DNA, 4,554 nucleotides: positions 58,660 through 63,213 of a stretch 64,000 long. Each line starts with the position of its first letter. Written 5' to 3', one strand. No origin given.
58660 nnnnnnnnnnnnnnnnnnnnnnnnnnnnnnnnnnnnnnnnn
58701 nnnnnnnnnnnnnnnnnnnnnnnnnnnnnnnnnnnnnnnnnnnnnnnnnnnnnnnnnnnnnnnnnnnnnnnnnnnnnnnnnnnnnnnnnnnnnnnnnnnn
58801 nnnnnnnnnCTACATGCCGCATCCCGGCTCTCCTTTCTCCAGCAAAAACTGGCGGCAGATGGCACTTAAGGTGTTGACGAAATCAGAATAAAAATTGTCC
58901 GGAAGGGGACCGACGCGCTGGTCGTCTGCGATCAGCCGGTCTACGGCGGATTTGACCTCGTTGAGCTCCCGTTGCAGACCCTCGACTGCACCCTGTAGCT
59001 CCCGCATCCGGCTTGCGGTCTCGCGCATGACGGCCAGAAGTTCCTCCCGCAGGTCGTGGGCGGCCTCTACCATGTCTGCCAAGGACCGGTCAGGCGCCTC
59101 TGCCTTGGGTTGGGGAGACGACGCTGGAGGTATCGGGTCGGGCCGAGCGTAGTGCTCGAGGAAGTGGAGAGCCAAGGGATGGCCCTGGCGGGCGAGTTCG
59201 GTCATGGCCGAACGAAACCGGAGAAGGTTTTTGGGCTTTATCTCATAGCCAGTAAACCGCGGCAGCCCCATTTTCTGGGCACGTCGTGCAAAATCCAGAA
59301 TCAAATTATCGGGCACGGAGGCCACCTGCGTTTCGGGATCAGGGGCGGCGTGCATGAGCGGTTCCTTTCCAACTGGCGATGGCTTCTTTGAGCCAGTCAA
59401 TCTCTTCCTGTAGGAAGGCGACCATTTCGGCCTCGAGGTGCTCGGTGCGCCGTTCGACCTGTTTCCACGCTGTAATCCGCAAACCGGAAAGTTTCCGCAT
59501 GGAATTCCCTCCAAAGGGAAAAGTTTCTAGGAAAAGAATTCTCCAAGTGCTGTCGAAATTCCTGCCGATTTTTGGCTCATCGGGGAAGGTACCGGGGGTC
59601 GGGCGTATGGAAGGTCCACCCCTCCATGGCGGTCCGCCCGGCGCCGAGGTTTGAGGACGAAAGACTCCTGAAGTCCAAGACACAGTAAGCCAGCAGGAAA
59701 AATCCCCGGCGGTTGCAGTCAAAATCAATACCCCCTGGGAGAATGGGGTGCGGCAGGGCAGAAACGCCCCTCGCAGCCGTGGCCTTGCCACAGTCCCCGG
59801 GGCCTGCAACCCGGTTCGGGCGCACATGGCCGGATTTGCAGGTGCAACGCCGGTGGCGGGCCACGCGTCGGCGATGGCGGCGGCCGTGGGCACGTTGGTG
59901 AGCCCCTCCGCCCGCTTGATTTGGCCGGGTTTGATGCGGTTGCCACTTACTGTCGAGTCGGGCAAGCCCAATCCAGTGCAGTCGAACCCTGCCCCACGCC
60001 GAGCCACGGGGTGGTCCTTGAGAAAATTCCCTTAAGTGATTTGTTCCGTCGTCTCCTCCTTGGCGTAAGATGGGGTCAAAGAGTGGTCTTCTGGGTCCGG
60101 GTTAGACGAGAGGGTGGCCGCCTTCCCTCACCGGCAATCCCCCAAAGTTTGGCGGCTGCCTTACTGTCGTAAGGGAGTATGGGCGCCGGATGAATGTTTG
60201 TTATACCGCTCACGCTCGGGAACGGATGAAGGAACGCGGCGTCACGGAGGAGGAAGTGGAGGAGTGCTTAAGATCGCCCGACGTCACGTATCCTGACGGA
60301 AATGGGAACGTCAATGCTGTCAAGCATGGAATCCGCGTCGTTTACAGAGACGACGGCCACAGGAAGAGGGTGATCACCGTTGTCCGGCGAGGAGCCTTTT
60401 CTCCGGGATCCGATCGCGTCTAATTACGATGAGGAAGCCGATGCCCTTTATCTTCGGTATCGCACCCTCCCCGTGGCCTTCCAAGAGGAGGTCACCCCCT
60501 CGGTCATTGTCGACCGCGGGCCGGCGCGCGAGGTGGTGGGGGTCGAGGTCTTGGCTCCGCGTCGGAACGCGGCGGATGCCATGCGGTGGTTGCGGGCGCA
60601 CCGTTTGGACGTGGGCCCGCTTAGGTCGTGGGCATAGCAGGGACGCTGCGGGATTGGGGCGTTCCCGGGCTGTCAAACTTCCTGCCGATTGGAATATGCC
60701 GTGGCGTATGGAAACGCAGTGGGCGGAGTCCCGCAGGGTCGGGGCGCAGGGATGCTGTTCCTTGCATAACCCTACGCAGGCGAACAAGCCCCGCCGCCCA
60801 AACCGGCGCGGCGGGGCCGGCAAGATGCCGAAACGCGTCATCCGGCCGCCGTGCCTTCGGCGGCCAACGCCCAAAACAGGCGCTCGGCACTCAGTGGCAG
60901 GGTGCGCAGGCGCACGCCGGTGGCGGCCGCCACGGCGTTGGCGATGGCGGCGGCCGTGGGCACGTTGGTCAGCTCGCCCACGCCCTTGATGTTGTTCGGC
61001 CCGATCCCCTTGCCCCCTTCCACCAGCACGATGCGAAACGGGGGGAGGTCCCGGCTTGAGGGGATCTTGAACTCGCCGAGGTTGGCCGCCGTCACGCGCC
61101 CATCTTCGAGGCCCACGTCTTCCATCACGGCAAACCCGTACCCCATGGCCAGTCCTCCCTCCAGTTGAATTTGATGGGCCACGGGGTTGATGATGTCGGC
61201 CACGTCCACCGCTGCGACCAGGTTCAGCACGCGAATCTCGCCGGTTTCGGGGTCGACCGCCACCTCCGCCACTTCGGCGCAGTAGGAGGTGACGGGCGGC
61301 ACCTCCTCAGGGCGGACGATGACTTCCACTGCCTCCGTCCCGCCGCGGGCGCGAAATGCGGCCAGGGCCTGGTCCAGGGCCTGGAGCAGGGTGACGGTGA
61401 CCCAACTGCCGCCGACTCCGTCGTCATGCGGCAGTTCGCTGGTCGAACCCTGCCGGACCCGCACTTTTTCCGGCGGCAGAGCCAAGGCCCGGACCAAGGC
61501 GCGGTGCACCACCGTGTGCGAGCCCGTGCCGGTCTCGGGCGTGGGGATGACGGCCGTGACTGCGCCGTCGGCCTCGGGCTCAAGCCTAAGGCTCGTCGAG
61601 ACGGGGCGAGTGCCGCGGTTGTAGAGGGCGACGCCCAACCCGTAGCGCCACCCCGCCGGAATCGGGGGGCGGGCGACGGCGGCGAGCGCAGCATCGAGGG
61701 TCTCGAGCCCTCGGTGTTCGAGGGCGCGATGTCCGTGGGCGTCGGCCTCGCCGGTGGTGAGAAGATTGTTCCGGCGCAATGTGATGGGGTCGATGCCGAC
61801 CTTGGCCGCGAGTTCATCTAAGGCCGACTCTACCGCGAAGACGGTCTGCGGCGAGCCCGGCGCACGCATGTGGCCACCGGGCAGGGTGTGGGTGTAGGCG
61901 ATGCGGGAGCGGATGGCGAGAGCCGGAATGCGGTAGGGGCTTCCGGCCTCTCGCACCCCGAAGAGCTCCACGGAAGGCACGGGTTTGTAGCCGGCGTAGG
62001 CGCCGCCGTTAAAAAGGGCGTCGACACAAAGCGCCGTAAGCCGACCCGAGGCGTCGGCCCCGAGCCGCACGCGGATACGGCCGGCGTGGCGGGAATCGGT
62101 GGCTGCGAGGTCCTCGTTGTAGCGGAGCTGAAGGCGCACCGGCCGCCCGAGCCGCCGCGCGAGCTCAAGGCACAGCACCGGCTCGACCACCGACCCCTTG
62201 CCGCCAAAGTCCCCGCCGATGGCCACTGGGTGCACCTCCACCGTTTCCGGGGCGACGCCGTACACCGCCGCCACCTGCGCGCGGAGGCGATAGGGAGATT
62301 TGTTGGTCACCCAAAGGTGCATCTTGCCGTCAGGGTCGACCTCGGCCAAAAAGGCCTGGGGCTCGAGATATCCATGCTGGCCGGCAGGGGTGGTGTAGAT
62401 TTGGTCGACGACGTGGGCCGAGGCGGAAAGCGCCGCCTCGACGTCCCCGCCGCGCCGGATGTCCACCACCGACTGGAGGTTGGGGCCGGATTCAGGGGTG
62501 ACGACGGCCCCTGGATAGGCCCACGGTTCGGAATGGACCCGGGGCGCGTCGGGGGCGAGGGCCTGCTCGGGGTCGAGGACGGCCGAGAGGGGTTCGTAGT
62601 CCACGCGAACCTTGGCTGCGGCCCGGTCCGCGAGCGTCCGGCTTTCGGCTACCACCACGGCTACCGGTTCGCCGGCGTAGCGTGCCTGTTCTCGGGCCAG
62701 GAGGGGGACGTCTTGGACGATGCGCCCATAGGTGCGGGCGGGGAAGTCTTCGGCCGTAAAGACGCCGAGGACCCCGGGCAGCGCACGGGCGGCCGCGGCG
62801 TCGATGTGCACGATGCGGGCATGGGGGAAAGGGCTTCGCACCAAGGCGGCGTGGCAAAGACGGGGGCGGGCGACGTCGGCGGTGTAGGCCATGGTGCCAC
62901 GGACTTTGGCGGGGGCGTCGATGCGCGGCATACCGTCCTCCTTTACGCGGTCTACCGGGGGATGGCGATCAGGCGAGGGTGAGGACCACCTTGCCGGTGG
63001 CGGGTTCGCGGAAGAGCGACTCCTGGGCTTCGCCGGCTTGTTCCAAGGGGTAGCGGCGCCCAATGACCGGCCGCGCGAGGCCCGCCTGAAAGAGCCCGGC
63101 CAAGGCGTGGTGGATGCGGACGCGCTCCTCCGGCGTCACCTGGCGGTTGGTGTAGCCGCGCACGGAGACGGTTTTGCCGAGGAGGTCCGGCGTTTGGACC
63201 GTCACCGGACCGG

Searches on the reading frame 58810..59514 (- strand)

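Call 4: search_protein_families(library=pfam, proteins=[window:58810-59514:-], max_evalue=0.1)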
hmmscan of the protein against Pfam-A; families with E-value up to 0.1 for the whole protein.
window:58810-59514:- (234 aa): 3 families
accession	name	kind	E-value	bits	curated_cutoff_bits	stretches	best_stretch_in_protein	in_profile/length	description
PF04108.17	ATG17_like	-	0.019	14.9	43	1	129-197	90-159/355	Autophagy protein ATG17-like domain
PF15030.11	DUF4527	-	0.05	13.4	29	1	158-194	41-77/277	Protein of unknown function (DUF4527)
PF25481.1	Nucleoprot-TPR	-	0.069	13.6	27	0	157-194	36-73/80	Nucleoprotein TPR-like domain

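Call 5: search_protein_families(library=padloc, proteins=[window:58810-59514:-], max_evalue=0.1)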
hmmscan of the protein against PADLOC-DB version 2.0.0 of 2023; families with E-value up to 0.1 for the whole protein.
window:58810-59514:- (234 aa): 0 families

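Call 6: search_protein_families(library=ncbifam, proteins=[window:58810-59514:-], max_evalue=0.1)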
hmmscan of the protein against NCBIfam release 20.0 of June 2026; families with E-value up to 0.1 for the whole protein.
window:58810-59514:- (234 aa): 1 family
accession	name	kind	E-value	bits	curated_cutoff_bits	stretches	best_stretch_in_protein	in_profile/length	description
NF033885.1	conj_TraP_IncI1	equivalog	0.042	13.6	135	1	132-197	64-129/217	conjugal transfer protein TraP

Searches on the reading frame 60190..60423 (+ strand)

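Call 111: search_protein_families(library=pfam, proteins=[window:60190-60423:+], max_evalue=0.01)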
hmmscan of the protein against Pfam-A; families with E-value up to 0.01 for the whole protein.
window:60190-60423:+ (77 aa): 1 family
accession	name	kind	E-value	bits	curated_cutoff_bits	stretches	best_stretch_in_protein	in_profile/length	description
PF14076.12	DUF4258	-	3.2e-10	40.6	25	1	5-65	1-70/71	Domain of unknown function (DUF4258)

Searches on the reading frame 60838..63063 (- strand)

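Call 77: search_protein_families(library=pfam, proteins=[window:60838-63063:-], max_evalue=0.001)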
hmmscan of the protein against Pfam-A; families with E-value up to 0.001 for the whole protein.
window:60838-63063:- (741 aa): 3 families
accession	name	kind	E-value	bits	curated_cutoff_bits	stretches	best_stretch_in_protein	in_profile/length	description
PF02738.23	MoCoBD_1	-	6.7e-66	222.3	27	1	201-434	12-244/244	Molybdopterin cofactor-binding domain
PF20256.3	MoCoBD_2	-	2e-39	136.3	27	2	591-674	199-283/283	Molybdopterin cofactor-binding domain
PF01315.27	Ald_Xan_dh_C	-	8.6e-30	103.7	31.3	1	56-159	2-109/110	Aldehyde oxidase and xanthine dehydrogenase, a/b hammerhead domain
